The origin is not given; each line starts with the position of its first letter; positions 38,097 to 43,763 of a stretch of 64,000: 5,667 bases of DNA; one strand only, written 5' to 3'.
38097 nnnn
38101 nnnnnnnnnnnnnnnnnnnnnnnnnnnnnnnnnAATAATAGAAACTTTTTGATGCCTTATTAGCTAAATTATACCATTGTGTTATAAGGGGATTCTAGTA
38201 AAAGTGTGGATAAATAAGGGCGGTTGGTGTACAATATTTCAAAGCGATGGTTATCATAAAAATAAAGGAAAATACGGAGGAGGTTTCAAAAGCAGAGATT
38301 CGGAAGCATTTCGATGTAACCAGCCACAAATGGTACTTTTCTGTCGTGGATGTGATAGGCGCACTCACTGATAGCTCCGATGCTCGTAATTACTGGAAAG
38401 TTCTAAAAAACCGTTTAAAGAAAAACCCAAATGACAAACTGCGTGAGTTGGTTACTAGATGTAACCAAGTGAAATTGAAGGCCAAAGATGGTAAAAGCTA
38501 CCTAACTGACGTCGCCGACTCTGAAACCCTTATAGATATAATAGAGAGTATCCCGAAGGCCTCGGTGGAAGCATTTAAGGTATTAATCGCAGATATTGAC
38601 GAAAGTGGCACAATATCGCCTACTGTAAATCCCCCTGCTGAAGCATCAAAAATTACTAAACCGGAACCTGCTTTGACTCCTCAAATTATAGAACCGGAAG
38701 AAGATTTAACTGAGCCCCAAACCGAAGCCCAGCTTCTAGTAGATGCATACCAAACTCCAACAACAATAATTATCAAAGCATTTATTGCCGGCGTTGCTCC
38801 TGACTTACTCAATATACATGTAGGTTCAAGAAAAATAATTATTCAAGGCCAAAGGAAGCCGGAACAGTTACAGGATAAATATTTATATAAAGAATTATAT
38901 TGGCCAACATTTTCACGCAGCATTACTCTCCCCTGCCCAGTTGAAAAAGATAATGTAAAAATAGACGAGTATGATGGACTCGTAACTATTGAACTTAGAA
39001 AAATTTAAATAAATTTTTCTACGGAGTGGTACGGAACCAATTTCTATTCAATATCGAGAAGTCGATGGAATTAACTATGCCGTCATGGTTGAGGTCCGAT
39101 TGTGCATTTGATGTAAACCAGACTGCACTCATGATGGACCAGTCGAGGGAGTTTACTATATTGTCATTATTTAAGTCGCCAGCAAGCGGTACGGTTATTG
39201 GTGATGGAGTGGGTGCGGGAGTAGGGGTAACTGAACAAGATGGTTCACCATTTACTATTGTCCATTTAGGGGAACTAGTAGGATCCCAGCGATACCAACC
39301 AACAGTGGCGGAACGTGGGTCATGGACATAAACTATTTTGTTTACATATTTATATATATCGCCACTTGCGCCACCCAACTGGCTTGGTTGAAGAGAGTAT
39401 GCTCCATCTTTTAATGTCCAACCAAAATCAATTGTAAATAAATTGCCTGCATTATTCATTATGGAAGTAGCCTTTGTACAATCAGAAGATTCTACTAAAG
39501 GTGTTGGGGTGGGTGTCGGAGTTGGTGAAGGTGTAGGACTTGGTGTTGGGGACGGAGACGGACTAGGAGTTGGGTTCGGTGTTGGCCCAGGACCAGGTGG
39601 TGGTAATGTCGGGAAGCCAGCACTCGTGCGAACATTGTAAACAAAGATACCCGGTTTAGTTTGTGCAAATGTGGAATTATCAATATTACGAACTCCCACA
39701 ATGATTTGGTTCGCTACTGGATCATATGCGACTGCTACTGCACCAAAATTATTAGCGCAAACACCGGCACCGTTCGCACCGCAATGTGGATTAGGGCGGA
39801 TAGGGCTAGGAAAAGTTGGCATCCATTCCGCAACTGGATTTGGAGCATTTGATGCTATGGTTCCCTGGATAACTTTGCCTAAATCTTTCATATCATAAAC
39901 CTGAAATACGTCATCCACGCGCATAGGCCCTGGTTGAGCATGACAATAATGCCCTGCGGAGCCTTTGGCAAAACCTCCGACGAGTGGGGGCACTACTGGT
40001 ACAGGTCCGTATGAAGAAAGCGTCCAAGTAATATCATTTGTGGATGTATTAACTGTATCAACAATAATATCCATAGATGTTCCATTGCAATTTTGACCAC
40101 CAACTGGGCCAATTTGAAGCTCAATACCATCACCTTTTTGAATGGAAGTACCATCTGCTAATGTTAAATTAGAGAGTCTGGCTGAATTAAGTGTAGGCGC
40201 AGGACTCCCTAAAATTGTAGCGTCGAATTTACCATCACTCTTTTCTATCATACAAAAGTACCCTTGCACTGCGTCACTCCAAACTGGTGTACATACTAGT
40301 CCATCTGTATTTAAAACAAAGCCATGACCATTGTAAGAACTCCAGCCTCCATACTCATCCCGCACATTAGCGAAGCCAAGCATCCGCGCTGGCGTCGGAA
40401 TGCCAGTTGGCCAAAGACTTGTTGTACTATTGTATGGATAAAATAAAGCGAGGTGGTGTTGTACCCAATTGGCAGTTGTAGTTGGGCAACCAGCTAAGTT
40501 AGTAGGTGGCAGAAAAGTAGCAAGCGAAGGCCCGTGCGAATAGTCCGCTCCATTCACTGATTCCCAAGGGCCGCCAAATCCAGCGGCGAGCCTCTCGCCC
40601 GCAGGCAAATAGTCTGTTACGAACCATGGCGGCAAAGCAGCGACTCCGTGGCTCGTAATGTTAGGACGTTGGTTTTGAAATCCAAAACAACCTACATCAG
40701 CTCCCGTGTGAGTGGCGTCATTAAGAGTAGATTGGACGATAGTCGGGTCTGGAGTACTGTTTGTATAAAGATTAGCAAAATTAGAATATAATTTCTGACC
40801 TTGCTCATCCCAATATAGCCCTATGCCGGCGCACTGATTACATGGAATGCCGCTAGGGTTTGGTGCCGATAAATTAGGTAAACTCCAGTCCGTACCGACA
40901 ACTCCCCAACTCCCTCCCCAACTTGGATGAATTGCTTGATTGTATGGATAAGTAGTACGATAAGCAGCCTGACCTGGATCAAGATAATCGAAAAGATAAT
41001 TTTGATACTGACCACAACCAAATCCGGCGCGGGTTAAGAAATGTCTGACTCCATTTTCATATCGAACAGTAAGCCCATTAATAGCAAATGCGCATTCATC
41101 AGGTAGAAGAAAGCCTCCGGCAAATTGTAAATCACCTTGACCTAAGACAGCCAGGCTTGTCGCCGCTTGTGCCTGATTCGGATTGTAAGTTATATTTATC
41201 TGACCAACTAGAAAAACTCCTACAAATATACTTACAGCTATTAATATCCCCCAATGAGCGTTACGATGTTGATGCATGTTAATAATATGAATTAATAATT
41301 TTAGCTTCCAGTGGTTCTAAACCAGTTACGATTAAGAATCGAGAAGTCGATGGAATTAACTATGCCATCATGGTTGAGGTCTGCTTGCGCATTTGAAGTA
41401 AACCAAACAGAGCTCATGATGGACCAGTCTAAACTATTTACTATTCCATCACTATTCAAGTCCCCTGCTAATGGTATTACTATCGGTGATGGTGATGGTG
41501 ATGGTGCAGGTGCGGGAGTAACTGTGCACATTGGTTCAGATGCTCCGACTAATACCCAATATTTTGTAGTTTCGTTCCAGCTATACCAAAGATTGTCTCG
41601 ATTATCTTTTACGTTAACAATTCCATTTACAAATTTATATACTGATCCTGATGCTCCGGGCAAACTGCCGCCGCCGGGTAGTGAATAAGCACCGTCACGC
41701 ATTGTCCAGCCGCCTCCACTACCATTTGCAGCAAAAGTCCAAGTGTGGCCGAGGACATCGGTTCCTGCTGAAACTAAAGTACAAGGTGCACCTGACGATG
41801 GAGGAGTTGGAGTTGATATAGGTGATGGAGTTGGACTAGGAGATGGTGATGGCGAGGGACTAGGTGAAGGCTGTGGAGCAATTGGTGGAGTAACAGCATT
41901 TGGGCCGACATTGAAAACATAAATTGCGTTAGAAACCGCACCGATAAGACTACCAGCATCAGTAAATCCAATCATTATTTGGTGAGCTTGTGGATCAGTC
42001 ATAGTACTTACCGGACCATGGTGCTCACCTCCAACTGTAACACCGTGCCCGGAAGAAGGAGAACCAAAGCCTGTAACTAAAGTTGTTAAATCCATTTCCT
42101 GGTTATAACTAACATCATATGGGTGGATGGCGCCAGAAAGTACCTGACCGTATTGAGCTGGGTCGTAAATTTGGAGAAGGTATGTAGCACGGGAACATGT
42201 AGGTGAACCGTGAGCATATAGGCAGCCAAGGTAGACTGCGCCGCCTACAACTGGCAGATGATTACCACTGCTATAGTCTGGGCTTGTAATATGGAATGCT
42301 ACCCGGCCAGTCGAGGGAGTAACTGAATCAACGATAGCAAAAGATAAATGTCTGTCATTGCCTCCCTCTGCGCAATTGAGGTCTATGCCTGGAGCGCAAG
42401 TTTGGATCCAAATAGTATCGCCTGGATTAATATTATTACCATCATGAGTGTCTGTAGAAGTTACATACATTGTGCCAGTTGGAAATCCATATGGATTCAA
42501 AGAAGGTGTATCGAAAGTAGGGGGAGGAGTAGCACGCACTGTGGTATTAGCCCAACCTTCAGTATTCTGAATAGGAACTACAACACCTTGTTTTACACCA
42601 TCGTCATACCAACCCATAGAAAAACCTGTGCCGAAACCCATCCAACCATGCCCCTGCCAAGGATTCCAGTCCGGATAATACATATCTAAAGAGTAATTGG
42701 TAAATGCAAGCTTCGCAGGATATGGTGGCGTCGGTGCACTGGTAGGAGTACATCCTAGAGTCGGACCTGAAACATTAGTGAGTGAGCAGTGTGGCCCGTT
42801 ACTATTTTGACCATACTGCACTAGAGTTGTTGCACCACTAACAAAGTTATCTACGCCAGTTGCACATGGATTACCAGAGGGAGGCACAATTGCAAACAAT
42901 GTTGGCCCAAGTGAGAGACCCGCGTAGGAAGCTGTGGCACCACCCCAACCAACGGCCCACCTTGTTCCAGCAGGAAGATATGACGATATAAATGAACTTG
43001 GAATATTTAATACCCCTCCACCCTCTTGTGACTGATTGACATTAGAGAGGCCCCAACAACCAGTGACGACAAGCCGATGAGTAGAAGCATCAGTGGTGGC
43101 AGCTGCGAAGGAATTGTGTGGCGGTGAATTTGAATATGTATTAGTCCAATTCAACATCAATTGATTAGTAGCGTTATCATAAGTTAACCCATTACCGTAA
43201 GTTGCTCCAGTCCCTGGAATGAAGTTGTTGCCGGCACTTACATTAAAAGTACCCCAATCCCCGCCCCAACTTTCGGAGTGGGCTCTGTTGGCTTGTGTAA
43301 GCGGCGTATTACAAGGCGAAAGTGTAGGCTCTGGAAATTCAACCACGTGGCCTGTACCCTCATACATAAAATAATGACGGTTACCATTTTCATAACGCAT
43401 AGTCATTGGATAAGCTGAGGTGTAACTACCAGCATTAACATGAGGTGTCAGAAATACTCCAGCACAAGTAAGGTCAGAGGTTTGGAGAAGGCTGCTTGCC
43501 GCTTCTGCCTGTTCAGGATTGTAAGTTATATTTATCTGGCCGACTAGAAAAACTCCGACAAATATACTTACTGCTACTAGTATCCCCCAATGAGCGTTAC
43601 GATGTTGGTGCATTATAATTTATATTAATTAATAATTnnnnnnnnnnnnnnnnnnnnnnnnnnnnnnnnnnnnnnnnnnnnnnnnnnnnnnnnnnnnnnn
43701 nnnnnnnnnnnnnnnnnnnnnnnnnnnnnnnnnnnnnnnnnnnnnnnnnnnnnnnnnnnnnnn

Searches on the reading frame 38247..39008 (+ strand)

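Call 5: search_protein_families(library=pfam, proteins=[window:38247-39008:+], max_evalue=0.01)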
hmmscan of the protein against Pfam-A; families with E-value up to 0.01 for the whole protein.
window:38247-39008:+ (253 aa): 1 family
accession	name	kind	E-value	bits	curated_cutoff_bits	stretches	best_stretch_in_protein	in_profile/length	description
PF00011.27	HSP20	-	8.1e-10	39.2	20.8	1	169-252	4-87/102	Hsp20/alpha crystallin family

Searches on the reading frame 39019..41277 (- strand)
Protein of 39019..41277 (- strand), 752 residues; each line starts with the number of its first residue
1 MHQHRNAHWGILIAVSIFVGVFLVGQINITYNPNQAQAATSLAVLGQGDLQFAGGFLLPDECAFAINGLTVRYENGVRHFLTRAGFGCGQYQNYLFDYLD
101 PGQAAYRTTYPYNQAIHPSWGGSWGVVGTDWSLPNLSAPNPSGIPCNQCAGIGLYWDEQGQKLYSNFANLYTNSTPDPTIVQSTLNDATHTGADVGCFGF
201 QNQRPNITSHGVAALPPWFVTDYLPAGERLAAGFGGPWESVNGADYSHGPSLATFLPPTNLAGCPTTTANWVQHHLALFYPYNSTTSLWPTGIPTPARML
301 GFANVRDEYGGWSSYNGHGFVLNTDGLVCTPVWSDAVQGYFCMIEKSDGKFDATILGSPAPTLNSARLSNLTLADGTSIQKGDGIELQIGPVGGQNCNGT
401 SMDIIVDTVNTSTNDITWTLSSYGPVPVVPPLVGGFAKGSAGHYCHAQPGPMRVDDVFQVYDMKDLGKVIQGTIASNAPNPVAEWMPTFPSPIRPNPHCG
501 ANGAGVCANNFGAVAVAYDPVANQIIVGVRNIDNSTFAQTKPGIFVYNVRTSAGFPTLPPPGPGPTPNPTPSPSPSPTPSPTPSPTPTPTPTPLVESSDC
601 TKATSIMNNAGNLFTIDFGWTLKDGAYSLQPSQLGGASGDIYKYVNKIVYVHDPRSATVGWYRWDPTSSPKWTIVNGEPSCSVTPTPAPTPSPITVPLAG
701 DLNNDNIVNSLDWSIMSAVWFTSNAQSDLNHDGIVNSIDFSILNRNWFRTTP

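Call 5: search_protein_families(library=pfam, proteins=[window:39019-41277:-], max_evalue=0.01)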
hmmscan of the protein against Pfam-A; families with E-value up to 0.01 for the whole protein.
window:39019-41277:- (752 aa): 1 family
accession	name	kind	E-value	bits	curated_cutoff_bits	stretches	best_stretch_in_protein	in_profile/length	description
PF00404.24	Dockerin_1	-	8.3e-08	32.8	22.9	1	699-745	1-54/57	Dockerin type I domain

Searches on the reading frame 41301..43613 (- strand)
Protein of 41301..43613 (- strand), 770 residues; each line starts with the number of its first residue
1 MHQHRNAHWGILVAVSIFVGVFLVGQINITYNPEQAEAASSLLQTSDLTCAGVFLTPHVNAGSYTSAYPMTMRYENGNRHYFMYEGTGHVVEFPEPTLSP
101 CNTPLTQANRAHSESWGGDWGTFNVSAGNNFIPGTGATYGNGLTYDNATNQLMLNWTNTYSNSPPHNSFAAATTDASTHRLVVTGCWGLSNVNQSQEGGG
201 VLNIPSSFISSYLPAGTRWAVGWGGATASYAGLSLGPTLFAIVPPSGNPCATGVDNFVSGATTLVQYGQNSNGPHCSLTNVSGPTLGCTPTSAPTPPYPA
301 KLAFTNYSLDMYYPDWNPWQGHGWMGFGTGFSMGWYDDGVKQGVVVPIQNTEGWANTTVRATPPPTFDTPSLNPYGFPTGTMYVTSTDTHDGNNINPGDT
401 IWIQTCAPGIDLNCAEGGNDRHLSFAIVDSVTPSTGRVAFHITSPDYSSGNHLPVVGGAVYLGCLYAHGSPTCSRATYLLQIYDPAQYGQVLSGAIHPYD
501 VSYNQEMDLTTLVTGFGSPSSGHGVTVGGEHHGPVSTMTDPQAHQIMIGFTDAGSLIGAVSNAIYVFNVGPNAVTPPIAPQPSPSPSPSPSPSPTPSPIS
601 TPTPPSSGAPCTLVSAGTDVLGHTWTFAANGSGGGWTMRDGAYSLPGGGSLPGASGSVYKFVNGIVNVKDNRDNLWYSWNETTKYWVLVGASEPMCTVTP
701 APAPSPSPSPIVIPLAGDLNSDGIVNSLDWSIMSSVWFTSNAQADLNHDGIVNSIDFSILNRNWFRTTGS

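Call 5: search_protein_families(library=pfam, proteins=[window:41301-43613:-], max_evalue=0.01)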
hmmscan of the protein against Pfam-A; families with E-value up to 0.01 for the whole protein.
window:41301-43613:- (770 aa): 1 family
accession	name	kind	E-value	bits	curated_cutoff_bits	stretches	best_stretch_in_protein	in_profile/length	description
PF00404.24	Dockerin_1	-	3.2e-09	37.3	22.9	1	716-762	1-54/57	Dockerin type I domain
